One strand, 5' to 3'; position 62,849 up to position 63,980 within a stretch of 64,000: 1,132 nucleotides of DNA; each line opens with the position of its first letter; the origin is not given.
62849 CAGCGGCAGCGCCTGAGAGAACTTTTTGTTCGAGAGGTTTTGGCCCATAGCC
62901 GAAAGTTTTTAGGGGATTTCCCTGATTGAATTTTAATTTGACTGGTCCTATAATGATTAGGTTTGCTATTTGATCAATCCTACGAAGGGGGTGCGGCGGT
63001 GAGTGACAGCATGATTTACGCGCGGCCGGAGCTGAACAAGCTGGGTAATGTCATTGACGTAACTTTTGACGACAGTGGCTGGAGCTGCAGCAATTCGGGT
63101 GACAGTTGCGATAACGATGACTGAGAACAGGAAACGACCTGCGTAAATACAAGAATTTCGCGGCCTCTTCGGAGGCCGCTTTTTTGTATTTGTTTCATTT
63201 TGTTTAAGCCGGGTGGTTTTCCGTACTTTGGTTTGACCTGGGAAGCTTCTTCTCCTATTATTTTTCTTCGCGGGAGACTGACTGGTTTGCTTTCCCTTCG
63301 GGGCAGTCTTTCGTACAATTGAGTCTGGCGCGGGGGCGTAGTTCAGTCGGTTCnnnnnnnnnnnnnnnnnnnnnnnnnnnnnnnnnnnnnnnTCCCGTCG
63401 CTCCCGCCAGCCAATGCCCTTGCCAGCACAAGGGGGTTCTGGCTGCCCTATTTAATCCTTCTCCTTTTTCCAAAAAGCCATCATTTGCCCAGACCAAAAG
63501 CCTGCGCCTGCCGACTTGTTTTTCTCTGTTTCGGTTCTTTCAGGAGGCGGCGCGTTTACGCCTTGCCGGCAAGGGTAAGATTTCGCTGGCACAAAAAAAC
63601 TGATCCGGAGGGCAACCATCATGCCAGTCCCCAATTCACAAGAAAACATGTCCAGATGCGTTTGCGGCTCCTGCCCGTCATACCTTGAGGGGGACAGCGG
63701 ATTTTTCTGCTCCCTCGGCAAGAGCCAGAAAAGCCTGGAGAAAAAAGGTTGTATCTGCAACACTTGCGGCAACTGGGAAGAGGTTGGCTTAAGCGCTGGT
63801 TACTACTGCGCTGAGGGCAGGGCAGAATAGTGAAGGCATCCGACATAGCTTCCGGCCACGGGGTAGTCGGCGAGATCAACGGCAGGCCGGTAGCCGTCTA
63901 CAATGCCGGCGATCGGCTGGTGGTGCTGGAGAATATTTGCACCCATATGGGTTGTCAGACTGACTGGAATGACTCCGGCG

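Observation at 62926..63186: Stand-alone, strongly signalled small gene: 37-41-aa acidic Cys-containing peptide (…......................)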

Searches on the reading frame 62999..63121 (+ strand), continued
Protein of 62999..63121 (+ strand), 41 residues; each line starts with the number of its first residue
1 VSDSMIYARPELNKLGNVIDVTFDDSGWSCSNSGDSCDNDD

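Call 58: find_encoding_contigs(protein=P0056, flank=10000, max_places=1)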
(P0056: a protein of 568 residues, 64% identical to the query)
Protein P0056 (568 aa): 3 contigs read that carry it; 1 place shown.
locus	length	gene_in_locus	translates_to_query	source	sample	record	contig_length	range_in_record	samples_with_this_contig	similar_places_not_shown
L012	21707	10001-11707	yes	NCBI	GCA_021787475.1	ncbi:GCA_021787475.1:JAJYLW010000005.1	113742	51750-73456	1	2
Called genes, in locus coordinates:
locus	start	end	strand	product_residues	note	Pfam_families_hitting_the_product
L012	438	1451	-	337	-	PF00089:Trypsin, PF13365:Trypsin_2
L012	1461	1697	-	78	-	PF02604:PhdYeFM_antitox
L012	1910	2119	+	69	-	PF10967:DUF2769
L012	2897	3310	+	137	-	PF20139:DUF6529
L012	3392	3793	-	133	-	PF05187:Fer4_ETF_QO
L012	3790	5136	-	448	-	PF00890:FAD_binding_2 (faint), PF01266:DAO (weak), PF01494:FAD_binding_3, PF01946:Thi4 (faint), PF03486:HI0933_like (faint), PF07992:Pyr_redox_2 (weak), PF12831:FAD_oxidored (weak), PF26311:ETF-QO_FixC_C, +1 more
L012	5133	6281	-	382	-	PF01012:ETF, PF00766:ETF_alpha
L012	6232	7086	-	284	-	PF01012:ETF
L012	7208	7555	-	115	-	PF01740:STAS, PF13466:STAS_2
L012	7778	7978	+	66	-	PF13459:Fer4_15, PF13370:Fer4_13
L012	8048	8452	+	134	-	PF13473:Cupredoxin_1, PF00127:Copper-bind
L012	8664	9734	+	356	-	PF00070:Pyr_redox (faint), PF00890:FAD_binding_2 (faint), PF01134:GIDA (weak), PF07992:Pyr_redox_2, PF12831:FAD_oxidored (weak), PF13738:Pyr_redox_3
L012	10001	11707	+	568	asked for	PF01979:Amidohydro_1, PF07969:Amidohydro_3 (weak), PF13382:Adenine_deam_C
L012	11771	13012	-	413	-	PF02656:DUF202 (weak)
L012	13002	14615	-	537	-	PF05157:MshEN, PF02656:DUF202 (faint)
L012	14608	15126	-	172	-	-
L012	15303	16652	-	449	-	PF00072:Response_reg, PF00493:MCM (weak), PF00158:Sigma54_activat, PF14532:Sigma54_activ_2, PF07724:AAA_2 (weak), PF07728:AAA_5, PF25601:AAA_lid_14, PF02954:HTH_8, +1 more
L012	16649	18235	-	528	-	PF00512:HisKA, PF02518:HATPase_c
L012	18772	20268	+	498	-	PF05977:MFS_3 (faint), PF13347:MFS_2 (faint), PF00083:Sugar_tr (weak), PF07690:MFS_1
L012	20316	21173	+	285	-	PF00582:Usp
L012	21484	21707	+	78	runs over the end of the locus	-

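Call 66: predict_structure(alignment_id=A3)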
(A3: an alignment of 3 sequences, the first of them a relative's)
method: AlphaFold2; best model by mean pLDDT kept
length: 41 residues; sequences in the alignment: 3
mean_pLDDT: 60.9   pTM: 0.15
mean pLDDT of the five models: 60.9, 56.7, 56.3, 52.2, 46.6
residues with pLDDT >= 90: 0; 70-90: 3; 50-70: 37; < 50: 1
segments of 3 or more residues with pLDDT < 50: none
pLDDT, mean of each block of 10 residues (from residue 1): 63 62 62 58 52
secondary structure, 60 per line:
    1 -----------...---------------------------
elements in order:
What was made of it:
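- AlphaFold2 finds no autonomous fold: pLDDT 61, pTM 0.15 (call 66). No fold is predicted (call 66).
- Tried and rejected: No confident model (call 66), so no fold search was run.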

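Call 67: find_encoding_contigs(protein=P0014, flank=10000, max_places=1)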
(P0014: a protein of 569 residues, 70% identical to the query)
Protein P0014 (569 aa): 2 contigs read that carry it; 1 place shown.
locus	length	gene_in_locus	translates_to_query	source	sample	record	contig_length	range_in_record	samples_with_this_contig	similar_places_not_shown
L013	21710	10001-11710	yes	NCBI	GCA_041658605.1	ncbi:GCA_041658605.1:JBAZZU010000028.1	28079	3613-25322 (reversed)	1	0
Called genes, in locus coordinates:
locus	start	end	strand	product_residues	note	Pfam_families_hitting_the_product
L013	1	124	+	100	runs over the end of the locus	-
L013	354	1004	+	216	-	PF12704:MacB_PCD, PF04945:YHS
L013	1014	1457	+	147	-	PF20139:DUF6529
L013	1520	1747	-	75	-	PF22277:EncFtn-like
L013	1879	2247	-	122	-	PF05187:Fer4_ETF_QO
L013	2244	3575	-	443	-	PF01946:Thi4, PF00890:FAD_binding_2, PF01266:DAO, PF01494:FAD_binding_3, PF03486:HI0933_like, PF07992:Pyr_redox_2 (weak), PF12831:FAD_oxidored, PF26311:ETF-QO_FixC_C, +4 more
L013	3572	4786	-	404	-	PF01012:ETF, PF00766:ETF_alpha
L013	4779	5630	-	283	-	PF01012:ETF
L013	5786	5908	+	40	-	-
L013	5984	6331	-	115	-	PF01740:STAS, PF13466:STAS_2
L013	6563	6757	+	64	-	PF13459:Fer4_15, PF13370:Fer4_13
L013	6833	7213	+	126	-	PF13473:Cupredoxin_1, PF00127:Copper-bind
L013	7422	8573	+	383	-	PF00462:Glutaredoxin, PF00890:FAD_binding_2 (faint), PF01134:GIDA (faint), PF01946:Thi4 (faint), PF03486:HI0933_like (faint), PF07992:Pyr_redox_2, PF12831:FAD_oxidored (weak), PF13738:Pyr_redox_3, +1 more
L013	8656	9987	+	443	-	PF13660:DUF4147, PF05161:MOFRL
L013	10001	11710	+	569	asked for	PF01979:Amidohydro_1, PF07969:Amidohydro_3 (weak), PF13382:Adenine_deam_C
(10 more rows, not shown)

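Call 68: find_encoding_contigs(protein=P0017, flank=10000, max_places=1)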
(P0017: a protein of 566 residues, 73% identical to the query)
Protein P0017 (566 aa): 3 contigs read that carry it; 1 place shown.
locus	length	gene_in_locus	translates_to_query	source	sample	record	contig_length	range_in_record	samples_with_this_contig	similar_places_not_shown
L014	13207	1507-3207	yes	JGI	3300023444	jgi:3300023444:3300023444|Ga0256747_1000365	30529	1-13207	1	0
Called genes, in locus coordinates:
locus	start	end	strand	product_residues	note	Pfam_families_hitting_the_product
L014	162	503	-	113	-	PF01740:STAS, PF13466:STAS_2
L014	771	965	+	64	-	PF13459:Fer4_15, PF13370:Fer4_13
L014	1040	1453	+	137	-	PF13473:Cupredoxin_1, PF00127:Copper-bind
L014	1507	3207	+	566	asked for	PF01979:Amidohydro_1, PF07969:Amidohydro_3, PF13382:Adenine_deam_C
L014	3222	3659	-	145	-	PF01814:Hemerythrin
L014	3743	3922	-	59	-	-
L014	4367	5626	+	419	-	PF01590:GAF, PF13185:GAF_2, PF13492:GAF_3, PF00990:GGDEF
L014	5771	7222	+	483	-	PF00171:Aldedh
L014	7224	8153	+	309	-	PF01557:FAA_hydrolase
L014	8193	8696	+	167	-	-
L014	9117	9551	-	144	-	-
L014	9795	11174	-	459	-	PF02646:RmuC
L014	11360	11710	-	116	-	-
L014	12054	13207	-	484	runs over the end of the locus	PF00361:Proton_antipo_M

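Call 71: search_solved_structures(query=A2, max_evalue=10, show_alignments=3)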
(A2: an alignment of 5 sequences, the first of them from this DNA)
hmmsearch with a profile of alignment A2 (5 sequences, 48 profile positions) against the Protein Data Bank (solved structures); distinct sequences matched with E-value up to 10: 1.
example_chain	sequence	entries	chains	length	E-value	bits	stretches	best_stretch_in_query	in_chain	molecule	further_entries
6giw_A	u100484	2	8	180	3.7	10.6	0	20-35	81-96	Water-soluble chlorophyll protein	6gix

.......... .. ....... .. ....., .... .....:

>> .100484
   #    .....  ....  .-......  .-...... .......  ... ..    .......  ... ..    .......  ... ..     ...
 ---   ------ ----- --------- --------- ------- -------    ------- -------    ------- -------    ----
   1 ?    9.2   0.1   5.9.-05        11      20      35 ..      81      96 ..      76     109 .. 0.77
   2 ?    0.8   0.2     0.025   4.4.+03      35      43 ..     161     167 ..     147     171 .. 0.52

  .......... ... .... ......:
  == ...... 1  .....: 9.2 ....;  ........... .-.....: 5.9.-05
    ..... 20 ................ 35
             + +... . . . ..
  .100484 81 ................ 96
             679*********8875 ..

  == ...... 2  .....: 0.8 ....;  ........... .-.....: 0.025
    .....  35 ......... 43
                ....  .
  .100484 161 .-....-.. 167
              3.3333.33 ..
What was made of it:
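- Tried and rejected: The profile search gave only a chance 10.6-bit match (call 71).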

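Call 72: search_dna_similar(query=window:62999-63121:+, collection=plasmids, mode=protein, max_evalue=1, max_rows=10)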
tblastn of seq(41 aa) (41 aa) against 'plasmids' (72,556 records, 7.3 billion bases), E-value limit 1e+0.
No match.

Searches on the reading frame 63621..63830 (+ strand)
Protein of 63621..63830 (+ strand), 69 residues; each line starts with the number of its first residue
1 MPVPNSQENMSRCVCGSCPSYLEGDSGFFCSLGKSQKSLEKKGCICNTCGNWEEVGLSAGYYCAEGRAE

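Call 8: search_protein_families(library=ncbifam, proteins=[window:63621-63830:+], max_evalue=1)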
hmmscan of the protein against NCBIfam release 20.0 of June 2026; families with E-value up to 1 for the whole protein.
window:63621-63830:+ (69 aa): 0 families

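Call 9: search_protein_families(library=pfam, proteins=[window:63621-63830:+], max_evalue=1)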
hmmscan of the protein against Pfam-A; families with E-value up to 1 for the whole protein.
window:63621-63830:+ (69 aa): 2 families
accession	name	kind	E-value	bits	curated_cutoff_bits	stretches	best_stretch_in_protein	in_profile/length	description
PF10967.13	DUF2769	-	7.1e-13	49.4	22.8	1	13-63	1-56/57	Protein of unknown function (DUF2769)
PF18256.6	HscB_4_cys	-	0.39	11.1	26.2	1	46-68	3-25/27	Co-chaperone HscB tetracysteine metal binding motif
